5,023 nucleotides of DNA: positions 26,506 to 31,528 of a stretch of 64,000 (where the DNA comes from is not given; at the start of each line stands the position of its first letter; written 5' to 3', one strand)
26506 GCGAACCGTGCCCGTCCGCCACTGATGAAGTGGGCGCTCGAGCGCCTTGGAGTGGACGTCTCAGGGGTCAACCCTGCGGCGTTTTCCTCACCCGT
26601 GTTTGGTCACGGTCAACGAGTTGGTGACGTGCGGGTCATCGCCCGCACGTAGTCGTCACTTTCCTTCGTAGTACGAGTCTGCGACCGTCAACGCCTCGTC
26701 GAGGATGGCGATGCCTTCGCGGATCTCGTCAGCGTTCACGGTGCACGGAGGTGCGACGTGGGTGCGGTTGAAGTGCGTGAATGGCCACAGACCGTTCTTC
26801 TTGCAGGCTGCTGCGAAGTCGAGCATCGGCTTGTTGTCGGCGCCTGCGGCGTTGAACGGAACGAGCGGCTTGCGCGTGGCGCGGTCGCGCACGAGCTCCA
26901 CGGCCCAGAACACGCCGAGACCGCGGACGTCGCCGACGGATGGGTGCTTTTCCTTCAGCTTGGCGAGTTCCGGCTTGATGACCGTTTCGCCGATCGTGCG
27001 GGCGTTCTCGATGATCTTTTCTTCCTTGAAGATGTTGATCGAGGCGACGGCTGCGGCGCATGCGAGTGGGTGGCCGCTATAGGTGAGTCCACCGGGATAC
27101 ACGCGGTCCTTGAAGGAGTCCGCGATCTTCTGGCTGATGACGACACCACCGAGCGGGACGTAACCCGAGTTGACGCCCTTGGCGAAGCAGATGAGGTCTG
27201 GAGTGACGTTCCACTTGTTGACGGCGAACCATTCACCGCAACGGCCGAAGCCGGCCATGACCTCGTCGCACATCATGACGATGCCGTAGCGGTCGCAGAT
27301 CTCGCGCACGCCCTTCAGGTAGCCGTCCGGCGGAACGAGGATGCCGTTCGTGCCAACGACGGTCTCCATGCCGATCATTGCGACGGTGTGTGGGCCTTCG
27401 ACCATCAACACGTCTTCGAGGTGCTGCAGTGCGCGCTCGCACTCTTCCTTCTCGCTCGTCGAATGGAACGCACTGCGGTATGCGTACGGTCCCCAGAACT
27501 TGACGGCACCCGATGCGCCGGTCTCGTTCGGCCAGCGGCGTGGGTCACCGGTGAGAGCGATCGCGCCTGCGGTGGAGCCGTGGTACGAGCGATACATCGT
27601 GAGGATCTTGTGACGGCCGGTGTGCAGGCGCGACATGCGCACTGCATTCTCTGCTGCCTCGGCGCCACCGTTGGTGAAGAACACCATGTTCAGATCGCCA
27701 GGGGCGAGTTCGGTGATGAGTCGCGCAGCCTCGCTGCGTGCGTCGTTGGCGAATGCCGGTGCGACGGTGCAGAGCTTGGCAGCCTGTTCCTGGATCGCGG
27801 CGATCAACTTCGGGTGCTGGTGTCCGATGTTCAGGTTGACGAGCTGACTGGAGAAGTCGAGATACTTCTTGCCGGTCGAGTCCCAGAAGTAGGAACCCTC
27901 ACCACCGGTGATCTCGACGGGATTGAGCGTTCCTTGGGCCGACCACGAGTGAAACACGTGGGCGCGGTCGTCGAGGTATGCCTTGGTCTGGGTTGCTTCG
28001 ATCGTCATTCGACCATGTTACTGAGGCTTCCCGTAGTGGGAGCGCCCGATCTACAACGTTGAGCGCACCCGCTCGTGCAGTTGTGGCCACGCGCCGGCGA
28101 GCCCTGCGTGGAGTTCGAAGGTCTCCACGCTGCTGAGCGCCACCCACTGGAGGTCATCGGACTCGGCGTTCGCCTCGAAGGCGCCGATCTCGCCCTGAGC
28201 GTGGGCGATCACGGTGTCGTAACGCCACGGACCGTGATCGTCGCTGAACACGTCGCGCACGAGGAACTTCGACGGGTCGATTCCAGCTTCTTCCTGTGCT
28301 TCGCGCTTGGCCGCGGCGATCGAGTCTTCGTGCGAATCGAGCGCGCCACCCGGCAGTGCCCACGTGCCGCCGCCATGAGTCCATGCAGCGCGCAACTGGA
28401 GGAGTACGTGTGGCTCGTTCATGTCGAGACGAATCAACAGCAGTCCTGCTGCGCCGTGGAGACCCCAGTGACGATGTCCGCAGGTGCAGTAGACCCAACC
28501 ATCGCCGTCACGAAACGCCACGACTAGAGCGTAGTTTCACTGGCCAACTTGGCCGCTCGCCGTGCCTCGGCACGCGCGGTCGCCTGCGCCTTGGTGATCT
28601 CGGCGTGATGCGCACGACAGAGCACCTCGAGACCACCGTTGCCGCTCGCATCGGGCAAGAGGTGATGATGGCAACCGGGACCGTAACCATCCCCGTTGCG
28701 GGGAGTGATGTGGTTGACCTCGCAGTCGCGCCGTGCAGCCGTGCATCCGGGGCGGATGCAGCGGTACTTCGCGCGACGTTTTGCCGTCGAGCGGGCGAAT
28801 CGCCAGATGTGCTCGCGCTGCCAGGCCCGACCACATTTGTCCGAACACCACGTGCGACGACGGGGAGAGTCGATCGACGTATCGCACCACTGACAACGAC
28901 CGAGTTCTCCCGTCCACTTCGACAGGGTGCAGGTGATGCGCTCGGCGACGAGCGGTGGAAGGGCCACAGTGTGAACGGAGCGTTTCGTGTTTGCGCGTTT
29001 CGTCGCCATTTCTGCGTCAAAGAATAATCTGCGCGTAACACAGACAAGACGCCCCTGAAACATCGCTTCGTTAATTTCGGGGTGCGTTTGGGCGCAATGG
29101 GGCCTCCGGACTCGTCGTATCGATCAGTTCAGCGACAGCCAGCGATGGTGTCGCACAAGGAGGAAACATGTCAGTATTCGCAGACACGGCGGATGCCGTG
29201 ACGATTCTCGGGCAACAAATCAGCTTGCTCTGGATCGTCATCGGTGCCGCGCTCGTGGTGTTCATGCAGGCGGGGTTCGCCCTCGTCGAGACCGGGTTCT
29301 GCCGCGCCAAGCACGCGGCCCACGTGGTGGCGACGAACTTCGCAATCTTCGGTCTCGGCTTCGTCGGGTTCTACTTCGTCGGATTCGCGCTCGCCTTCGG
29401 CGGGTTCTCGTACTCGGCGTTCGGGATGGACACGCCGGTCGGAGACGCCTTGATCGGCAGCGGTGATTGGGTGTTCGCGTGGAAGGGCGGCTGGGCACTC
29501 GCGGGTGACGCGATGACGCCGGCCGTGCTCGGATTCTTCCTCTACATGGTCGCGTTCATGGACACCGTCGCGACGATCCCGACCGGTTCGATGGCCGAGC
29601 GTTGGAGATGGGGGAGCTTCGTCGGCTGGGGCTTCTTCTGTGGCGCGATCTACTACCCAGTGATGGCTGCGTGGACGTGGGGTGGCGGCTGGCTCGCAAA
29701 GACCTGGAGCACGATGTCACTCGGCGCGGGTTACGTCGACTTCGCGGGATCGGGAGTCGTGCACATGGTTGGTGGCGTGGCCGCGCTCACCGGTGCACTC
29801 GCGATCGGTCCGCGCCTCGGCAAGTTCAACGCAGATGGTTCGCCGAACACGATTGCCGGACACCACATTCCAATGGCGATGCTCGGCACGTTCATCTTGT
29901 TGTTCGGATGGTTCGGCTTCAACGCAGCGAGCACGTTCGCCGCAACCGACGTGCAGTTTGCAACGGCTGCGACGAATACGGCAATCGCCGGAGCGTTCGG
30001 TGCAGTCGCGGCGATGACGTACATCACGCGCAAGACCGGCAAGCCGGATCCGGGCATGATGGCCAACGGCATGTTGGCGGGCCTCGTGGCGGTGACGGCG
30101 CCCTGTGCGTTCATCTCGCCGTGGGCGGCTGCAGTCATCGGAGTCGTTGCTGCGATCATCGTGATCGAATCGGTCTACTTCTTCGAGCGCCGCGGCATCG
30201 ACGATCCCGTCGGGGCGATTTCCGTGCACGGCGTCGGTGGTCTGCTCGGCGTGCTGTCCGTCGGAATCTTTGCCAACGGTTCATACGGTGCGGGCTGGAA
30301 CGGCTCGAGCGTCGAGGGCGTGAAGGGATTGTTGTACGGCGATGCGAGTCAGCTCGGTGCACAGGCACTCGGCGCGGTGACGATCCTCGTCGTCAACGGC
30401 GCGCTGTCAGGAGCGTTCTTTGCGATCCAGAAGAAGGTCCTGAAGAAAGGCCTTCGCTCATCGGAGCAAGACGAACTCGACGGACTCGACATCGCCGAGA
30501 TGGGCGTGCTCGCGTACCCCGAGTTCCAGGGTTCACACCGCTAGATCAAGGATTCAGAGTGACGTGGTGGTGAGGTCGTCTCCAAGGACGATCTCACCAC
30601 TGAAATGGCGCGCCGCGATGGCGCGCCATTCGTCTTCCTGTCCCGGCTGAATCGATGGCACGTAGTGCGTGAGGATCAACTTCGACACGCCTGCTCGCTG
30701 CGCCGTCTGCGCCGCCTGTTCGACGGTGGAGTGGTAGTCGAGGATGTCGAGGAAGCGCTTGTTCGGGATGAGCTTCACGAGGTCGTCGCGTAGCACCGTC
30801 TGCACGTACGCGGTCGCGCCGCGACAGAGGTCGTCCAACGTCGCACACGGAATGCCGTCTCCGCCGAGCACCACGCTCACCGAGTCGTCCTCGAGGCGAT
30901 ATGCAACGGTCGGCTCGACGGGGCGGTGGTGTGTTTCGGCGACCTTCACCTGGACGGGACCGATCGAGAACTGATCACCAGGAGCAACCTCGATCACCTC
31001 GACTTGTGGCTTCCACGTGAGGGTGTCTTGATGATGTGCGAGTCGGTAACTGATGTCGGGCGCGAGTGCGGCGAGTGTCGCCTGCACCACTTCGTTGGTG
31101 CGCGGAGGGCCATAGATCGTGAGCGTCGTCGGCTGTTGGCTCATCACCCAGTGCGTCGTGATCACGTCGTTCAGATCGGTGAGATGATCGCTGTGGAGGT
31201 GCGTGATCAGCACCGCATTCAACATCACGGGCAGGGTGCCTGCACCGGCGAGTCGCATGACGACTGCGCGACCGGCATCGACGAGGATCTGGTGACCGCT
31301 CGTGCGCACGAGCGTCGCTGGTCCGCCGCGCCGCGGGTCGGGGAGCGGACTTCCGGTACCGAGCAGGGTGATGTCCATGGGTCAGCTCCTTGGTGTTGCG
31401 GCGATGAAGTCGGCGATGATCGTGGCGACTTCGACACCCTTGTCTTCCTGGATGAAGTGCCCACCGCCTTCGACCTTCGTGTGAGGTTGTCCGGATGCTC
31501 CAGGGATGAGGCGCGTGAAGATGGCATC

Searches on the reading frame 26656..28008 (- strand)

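Call 30: search_protein_families(library=pfam, proteins=[window:26656-28008:-], max_evalue=0.00001)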
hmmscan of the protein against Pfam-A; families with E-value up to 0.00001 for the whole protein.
window:26656-28008:- (450 aa): 1 family
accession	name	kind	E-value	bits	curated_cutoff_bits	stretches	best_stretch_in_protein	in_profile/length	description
PF00202.27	Aminotran_3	-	1.4e-90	304.4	30.5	1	30-440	10-403/403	Aminotransferase class-III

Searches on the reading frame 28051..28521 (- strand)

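Call 30: search_protein_families(library=pfam, proteins=[window:28051-28521:-], max_evalue=0.00001)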
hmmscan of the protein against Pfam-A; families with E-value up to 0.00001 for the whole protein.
window:28051-28521:- (156 aa): 1 family
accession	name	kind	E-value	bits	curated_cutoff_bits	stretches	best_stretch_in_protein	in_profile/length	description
PF00293.34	NUDIX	-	1.2e-14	54.9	21.1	1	24-136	5-122/134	NUDIX domain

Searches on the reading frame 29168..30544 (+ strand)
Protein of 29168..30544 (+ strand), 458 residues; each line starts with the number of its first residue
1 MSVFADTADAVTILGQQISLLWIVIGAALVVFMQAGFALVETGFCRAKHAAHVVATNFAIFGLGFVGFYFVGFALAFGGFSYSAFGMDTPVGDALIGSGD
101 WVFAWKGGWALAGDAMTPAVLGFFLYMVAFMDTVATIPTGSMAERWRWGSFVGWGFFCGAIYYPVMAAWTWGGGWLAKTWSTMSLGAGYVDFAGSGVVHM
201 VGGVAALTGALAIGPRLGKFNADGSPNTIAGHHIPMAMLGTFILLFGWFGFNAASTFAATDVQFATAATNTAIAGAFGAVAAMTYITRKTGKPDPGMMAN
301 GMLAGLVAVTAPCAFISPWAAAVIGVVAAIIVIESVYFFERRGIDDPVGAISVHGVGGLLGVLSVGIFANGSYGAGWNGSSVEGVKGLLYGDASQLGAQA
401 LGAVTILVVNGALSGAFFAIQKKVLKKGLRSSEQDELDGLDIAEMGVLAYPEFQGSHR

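Call 30: search_protein_families(library=pfam, proteins=[window:29168-30544:+], max_evalue=0.00001)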
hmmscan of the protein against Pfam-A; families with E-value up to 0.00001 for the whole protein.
window:29168-30544:+ (458 aa): 1 family
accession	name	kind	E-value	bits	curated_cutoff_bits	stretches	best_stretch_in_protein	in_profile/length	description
PF00909.26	Ammonium_transp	-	6.8e-100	335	23.2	1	21-450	1-399/399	Ammonium Transporter Family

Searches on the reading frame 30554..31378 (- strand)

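Call 8: search_protein_families(library=pfam, proteins=[window:30554-31378:-], max_evalue=0.001)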
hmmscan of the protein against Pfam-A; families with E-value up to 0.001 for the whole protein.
window:30554-31378:- (274 aa): 4 families
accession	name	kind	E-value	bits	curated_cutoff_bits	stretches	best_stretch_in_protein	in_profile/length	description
PF12706.13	Lactamase_B_2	-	6.1e-20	72.1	27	1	29-239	1-200/200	Beta-lactamase superfamily domain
PF00753.33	Lactamase_B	-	3.6e-07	30.8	22.7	1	17-79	4-70/196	Metallo-beta-lactamase superfamily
PF13483.12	Lactamase_B_3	-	1.3e-05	25.7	24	1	23-175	11-111/160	Beta-lactamase superfamily domain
PF23023.1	Anti-Pycsar_Apyc1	-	0.00012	22.1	50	1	2-71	4-72/250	Anti-Pycsar protein Apyc1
